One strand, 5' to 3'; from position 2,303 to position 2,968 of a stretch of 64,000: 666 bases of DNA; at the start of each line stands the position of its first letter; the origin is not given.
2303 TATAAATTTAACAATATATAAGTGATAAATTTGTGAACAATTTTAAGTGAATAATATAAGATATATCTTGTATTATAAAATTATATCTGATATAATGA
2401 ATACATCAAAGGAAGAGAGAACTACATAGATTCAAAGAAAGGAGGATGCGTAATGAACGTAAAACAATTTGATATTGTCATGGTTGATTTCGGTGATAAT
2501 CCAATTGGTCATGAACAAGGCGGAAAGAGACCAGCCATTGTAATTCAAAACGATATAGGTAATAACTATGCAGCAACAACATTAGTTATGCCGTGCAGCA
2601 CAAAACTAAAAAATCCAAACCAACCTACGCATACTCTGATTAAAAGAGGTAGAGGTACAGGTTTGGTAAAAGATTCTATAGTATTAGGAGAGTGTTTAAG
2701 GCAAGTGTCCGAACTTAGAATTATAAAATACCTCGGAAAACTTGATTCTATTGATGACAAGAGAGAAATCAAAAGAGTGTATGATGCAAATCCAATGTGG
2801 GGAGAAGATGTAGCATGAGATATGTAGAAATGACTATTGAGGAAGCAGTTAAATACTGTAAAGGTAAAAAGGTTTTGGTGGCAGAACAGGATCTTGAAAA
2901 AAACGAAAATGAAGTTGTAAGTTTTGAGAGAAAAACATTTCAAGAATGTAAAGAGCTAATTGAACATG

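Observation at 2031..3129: Solitary MazF/EndoA-family toxin with a translationally coupled downstream gene and no upstream antitoxin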

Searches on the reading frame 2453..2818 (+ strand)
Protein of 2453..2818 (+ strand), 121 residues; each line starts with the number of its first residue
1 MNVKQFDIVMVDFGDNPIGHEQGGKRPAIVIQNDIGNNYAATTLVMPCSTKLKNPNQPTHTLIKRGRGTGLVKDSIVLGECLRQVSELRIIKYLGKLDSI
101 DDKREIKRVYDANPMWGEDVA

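Call 3: search_protein_families(library=pfam, proteins=[window:2453-2818:+], max_evalue=1)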
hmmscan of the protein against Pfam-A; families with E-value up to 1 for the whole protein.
window:2453-2818:+ (121 aa): 1 family
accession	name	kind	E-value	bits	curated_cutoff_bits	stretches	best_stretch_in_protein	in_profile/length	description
PF02452.23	PemK_toxin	-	6.2e-24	84.8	23.1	1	4-99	1-95/109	PemK-like, MazF-like toxin of type II toxin-antitoxin system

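Call 4: search_protein_families(library=phrogs, proteins=[window:2453-2818:+], max_evalue=0.1)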
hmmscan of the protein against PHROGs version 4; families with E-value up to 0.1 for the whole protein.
window:2453-2818:+ (121 aa): 3 families
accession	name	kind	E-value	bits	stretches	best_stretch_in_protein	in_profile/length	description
phrog_1936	-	moron, auxiliary metabolic gene and host takeover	1.3e-16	62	1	3-101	9-107/188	MazF-like growth inhibitor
phrog_35650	-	moron, auxiliary metabolic gene and host takeover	4.9e-07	30.5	1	1-99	15-119/224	MazF-like growth inhibitor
phrog_1412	-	moron, auxiliary metabolic gene and host takeover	0.0011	19.7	1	7-54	63-108/237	antitoxin mazE-like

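Call 6: search_dna_similar(query=window:2453-2818:+, collection=phages, mode=protein, max_rows=40)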
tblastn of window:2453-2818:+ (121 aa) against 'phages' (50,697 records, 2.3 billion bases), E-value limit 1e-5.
Records with a match: 76; places in all: 76; records where one place covers at least 80% of the query: 43.
Best place of each record, by identity: <60% 76.
By first word of the organism name: Bacteriophage 27; Lactobacillus 13; Enterocloster 6; phage 4; Coprococcus 4; Blautia 3; Listeria 2; Lachnospiraceae 2; Agathobacter 2; Thomasclavelia 2; and 8 more.
By host as written in the record: - 31; Lactobacillus plantarum 9; Coprococcus sp. 4; Enterocloster bolteae DA473 3; Blautia sp. 3; Enterocloster bolteae DA457 2; Listeria monocytogenes 2; Lachnospiraceae 2; and 15 more.
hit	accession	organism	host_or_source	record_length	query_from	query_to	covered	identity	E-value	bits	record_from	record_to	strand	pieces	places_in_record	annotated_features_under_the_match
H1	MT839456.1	Bacteriophage sp.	human fecal samples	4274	1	109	90%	40.0%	3e-14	73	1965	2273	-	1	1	record has no annotation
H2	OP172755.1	Enterocloster phage CB473P1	Enterocloster bolteae DA473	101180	2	110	90%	37.3%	7e-13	69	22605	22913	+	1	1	hypothetical protein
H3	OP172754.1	Enterocloster phage CB457P2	Enterocloster bolteae DA457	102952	2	110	90%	37.3%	7e-13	69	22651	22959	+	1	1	hypothetical protein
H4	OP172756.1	Enterocloster phage CB473P2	Enterocloster bolteae DA473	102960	2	110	90%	37.3%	7e-13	69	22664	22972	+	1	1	hypothetical protein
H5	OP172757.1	Enterocloster phage CB473P3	Enterocloster bolteae DA473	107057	2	110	90%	37.3%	7e-13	69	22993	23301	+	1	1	hypothetical protein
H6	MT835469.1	Bacteriophage sp.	human fecal samples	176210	1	113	93%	35.7%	8e-16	77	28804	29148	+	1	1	record has no annotation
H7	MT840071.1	Bacteriophage sp.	human fecal samples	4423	15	104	74%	44.4%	2e-16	79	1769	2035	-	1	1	record has no annotation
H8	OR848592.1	Listeria phage LM 4-14-1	Listeria monocytogenes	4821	3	98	79%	39.6%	1e-13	71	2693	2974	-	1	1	record has no annotation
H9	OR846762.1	Listeria phage LM 4-11-1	Listeria monocytogenes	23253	3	98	79%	39.6%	1e-13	71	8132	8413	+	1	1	record has no annotation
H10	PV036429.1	phage NatCom_19828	human feces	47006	1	102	84%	35.9%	2e-10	62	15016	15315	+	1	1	MazF-like growth inhibitor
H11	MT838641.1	Bacteriophage sp.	human fecal samples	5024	18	112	79%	38.5%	7e-12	66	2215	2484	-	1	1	record has no annotation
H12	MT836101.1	Bacteriophage sp.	human fecal samples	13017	1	95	79%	38.5%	2e-11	65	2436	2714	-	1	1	record has no annotation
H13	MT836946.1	Bacteriophage sp.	human fecal samples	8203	7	97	75%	40.2%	3e-12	67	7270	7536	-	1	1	record has no annotation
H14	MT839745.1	Bacteriophage sp.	human fecal samples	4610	15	115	83%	35.8%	6e-11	63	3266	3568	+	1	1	record has no annotation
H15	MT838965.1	Bacteriophage sp.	human fecal samples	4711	3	99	80%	37.1%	1e-13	71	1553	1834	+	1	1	record has no annotation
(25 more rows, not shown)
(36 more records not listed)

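Call 10: find_related_loci(query=window:2453-2815:+, collection=viral_contigs, flank=4000)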
Query window:2453-2815:+ (121 aa) in viral_contigs; peptide patterns used: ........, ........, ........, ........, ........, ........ (x = any residue, [..] = any of these).
18 stretches matched a pattern; 15 encode a relative of the query (tblastn E <= 1e-3); 15 distinct loci.
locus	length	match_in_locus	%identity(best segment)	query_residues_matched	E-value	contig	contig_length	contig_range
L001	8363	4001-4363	98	1-121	1e-78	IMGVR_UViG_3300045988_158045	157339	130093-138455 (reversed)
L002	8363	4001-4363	98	1-121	1e-78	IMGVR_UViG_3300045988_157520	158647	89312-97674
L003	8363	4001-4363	98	1-121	1e-78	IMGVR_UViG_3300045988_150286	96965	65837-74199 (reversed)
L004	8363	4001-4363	98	1-121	1e-78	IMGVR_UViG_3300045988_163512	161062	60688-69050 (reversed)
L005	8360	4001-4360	88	1-120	4e-72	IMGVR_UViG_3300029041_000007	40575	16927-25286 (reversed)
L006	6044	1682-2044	88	1-121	6e-72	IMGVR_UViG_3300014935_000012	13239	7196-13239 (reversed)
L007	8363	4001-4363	88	1-121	6e-72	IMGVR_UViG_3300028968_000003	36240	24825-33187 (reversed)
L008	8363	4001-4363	88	1-121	6e-72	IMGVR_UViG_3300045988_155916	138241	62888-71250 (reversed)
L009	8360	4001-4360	88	1-120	1e-71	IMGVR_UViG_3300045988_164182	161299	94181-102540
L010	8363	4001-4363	87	1-121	8e-71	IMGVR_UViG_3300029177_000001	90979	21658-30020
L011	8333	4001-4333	61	3-113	3e-44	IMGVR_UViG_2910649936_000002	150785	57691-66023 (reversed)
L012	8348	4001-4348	56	1-118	3e-37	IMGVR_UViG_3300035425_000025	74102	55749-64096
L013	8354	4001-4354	55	1-118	6e-37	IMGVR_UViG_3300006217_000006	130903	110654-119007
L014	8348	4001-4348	56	1-118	2e-36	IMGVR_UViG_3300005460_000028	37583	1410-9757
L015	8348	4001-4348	56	1-118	2e-36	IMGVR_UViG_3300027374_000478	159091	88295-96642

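Call 13: search_solved_structures(query=window:2453-2815:+, show_alignments=3, max_evalue=0.001)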
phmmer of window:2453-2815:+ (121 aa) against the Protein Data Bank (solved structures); distinct sequences matched with E-value up to 0.001: 15.
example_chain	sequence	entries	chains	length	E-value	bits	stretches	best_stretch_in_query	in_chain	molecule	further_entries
4me7_A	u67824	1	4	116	1.9e-14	57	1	2-99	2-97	mRNA interferase EndoA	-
4mdx_A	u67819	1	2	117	2e-14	57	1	2-99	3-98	mRNA interferase EndoA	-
1ne8_A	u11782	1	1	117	2.7e-14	56.5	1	3-99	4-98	conserved hypothetical protein YDCE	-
7bxy_A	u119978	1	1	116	3.6e-14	56.1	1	2-100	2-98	mRNA interferase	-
4hke_A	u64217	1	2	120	4e-14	56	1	2-100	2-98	Addiction module toxin component PemK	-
4of1_A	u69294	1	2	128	9.2e-13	51.6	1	4-103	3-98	mRNA interferase MazF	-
2mf2_A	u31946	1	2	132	1.1e-12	51.3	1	4-103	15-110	mRNA interferase MazF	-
4mzm_A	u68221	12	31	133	1.1e-12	51.3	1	4-103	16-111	mRNA interferase MazF | MazF mRNA interferase | Endoribonuclease MazF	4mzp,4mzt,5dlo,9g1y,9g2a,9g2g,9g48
7bye_B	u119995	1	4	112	1.7e-06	31.4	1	6-54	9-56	Uncharacterized protein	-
1ub4_A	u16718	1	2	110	7.9e-05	26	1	6-58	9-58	MazF protein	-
3nfc_A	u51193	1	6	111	8.1e-05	25.9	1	6-58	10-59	PemK-like protein 1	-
5ck9_A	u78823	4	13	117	9.1e-05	25.8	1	6-58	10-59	Endoribonuclease MazF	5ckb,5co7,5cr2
7ewi_C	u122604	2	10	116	0.00021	24.6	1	1-72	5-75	Endoribonuclease MazF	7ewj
9pme_A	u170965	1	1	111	0.00057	23.2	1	6-58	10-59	Endoribonuclease toxin MazF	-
5ckd_A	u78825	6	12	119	0.00067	23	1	7-58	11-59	Endoribonuclease MazF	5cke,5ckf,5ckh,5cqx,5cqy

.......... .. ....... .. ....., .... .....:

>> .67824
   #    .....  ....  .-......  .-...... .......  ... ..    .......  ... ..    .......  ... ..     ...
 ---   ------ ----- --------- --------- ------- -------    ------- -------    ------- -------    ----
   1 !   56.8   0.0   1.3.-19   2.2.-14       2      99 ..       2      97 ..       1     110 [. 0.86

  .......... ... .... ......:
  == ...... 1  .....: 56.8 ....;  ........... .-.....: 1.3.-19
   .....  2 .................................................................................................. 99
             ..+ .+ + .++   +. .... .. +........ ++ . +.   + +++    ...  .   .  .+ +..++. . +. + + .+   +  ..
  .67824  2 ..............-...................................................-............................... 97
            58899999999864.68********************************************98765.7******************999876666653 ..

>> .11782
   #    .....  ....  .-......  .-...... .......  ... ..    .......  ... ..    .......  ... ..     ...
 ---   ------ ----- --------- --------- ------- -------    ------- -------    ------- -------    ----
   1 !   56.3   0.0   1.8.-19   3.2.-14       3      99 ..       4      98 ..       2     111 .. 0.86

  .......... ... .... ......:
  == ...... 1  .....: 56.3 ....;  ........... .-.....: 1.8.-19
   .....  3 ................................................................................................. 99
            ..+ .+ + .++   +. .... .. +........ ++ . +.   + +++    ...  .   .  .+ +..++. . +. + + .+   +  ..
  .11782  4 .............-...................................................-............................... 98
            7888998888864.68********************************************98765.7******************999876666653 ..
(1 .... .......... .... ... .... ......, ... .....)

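Call 37: search_protein_families(library=ncbifam, proteins=[window:2453-2818:+], max_evalue=0.1)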
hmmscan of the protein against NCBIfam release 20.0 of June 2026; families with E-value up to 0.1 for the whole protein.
window:2453-2818:+ (121 aa): 2 families
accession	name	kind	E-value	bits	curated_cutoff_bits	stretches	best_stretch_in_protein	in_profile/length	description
NF007386.0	PRK09907.1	equivalog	2.1e-07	30.9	120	1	7-54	11-57/111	endoribonuclease MazF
NF007320.0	PRK09812.1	equivalog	0.0017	18.4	129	1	4-49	8-52/116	type II toxin-antitoxin system ChpB family toxin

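Call 38: search_protein_families(library=padloc, proteins=[window:2453-2818:+], max_evalue=0.1)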
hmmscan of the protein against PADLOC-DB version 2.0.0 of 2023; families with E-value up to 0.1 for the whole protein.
window:2453-2818:+ (121 aa): 0 families

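Call 55: find_related_loci(query=A4, collection=genome_contigs, flank=2500)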
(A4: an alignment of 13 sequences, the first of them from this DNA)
Query A4 (121 aa) in genome_contigs; peptide patterns used: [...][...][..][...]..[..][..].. (x = any residue, [..] = any of these).
600 stretches matched a pattern (row limit reached: there are more); 597 encode a relative of the query (tblastn E <= 1e-3); the best 80 are kept; 80 distinct loci.
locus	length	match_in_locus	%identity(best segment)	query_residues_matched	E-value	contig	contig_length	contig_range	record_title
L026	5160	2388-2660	42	1-91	2e-20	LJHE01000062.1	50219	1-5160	Candidatus Epulonipiscioides gigas isolate SCG-C07WGA-EpuloA2 SCGC07WGA_65, whole genome shotgun sequence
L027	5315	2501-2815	40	1-112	9e-20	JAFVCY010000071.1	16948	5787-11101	MAG: Clostridia bacterium isolate RGIG5057 Roe_deer_Rumen.Co__c1116831, whole genome shotgun sequence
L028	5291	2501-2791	39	1-99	7e-20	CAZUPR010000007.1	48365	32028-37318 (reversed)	MAG TPA_asm: uncultured Eubacteriales bacterium isolate binchicken_co39_519 genome assembly, contig: NODE_1656_length_48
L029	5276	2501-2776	45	4-98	2e-19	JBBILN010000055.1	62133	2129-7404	MAG: bacterium isolate BQF270218_bin_21 NODE_220_length_62133_cov_22.993412, whole genome shotgun sequence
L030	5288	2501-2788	41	1-98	2e-19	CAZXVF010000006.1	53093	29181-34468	MAG TPA_asm: uncultured Ruminococcus sp. isolate SRP225648_co1_691 genome assembly, contig: NODE_1048_length_53093_cov_1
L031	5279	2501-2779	43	3-97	4e-19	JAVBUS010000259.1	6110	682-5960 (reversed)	MAG: Eubacteriales bacterium isolate EPI_MAG_00285 c_000011165764, whole genome shotgun sequence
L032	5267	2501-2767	42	7-98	3e-19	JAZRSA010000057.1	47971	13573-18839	MAG: Clostridia bacterium isolate T1900045349_YK20190039.MAGScoT_cleanbin_000021 SGB_6738_k141_3079962, whole genome sho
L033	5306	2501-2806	40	1-104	5e-19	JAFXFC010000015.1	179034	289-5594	MAG: Clostridia bacterium isolate RGIG6358 Sheep_Rectum-4__c895, whole genome shotgun sequence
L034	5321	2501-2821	40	1-112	5e-19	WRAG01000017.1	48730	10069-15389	MAG: Oscillospiraceae bacterium isolate Lab288P1bin2 Ga0131853_10001120, whole genome shotgun sequence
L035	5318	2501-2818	42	1-112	6e-19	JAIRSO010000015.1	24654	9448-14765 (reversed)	MAG: Oscillospiraceae bacterium isolate Ct408_bin33 k119_146005, whole genome shotgun sequence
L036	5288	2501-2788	37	3-100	7e-19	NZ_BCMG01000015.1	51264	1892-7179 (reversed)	Secundilactobacillus silagei JCM 19001 strain IWT126, whole genome shotgun sequence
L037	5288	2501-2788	38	1-98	7e-19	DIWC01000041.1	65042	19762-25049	MAG TPA_asm: Peptococcaceae bacterium UBA6116 UBA6116_contig_24676, whole genome shotgun sequence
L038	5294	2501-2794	39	1-100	8e-19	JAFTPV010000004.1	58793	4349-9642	MAG: Clostridia bacterium isolate RGIG4040 Roe_deer_Cecum-5__c1121, whole genome shotgun sequence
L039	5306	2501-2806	37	1-104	1e-18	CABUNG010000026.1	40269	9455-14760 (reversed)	MAG TPA_asm: uncultured Ruminococcaceae bacterium isolate MGYG-HGUT-04159 genome assembly, contig: GUT_GENOME258161_26,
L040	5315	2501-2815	39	1-108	8e-19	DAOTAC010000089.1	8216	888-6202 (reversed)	MAG TPA_asm: Bacillota bacterium isolate AMR_MDS_2043 NODE_7422_length_8216_cov_4.036638, whole genome shotgun sequence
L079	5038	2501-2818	36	1-112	9e-18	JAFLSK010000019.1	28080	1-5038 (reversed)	MAG: Ruminococcus sp. isolate HAN025 Seq19, whole genome shotgun sequence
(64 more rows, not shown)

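Call 56: find_related_loci(query=A4, collection=viral_contigs, flank=2500)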
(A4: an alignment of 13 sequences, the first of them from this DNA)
Query A4 (121 aa) in viral_contigs; peptide patterns used: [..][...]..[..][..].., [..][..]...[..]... (x = any residue, [..] = any of these).
600 stretches matched a pattern (row limit reached: there are more); 529 encode a relative of the query (tblastn E <= 1e-3); the best 80 are kept; 80 distinct loci.
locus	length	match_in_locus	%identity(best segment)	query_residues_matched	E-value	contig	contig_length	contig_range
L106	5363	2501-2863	98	1-121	4e-78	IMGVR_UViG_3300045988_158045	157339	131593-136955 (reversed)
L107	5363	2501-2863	98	1-121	4e-78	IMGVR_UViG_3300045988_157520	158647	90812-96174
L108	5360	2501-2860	88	1-120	1e-71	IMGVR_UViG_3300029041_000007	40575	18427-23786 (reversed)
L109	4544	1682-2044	88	1-121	2e-71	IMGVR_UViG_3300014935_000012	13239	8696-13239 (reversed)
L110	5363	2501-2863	87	1-121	3e-70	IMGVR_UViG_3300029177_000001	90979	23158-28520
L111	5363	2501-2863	74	1-121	1e-58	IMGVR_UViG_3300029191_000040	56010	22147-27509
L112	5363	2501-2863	74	1-121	1e-58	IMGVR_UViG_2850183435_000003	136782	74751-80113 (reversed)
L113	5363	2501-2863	74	1-121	1e-58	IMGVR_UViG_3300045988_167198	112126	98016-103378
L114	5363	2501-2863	74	1-121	1e-58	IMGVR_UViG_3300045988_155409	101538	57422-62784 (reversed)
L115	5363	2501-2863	74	1-121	1e-58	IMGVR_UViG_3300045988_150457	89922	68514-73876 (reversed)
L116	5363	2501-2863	74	1-121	1e-58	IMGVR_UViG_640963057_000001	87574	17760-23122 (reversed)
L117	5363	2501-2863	74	1-121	1e-58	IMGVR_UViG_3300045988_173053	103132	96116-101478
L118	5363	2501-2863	74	1-121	1e-58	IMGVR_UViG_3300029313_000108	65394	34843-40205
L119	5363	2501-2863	74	1-121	1e-58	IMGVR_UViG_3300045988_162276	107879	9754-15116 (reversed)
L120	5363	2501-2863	74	1-121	1e-58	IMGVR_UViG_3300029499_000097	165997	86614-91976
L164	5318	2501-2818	51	7-113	9e-28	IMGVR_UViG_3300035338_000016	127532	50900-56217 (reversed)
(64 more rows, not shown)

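Call 73: get_annotated_region(hit=H2, flank=2500)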
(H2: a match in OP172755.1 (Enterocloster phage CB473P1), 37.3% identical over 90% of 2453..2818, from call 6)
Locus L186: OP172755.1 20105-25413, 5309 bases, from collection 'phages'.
description: Enterocloster phage CB473P1, complete genome.
organism: Enterocloster phage CB473P1 (NCBI taxid 2968634)
taxonomy: Viruses; Duplodnaviria; Heunggongvirae; Uroviricota; Caudoviricetes
host: Enterocloster bolteae DA473; source: municipal sewage; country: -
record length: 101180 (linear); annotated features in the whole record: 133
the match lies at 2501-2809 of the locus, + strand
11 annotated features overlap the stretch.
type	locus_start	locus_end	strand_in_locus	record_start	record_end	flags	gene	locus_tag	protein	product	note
CDS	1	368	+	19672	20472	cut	-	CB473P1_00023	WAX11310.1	hypothetical protein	-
CDS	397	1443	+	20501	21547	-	-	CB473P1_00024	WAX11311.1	hypothetical protein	-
CDS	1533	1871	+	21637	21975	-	-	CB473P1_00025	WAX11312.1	hypothetical protein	-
CDS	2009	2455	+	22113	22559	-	-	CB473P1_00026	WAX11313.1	hypothetical protein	-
CDS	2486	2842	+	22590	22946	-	-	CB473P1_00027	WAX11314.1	hypothetical protein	-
CDS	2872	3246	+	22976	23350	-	-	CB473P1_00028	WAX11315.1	hypothetical protein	-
CDS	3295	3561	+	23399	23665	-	-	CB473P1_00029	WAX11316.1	hypothetical protein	-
CDS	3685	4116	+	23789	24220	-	-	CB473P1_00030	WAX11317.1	hypothetical protein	-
CDS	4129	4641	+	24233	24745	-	-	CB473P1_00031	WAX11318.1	hypothetical protein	-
CDS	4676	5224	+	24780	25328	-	-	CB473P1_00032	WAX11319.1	hypothetical protein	-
CDS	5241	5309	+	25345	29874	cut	-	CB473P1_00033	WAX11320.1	hypothetical protein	-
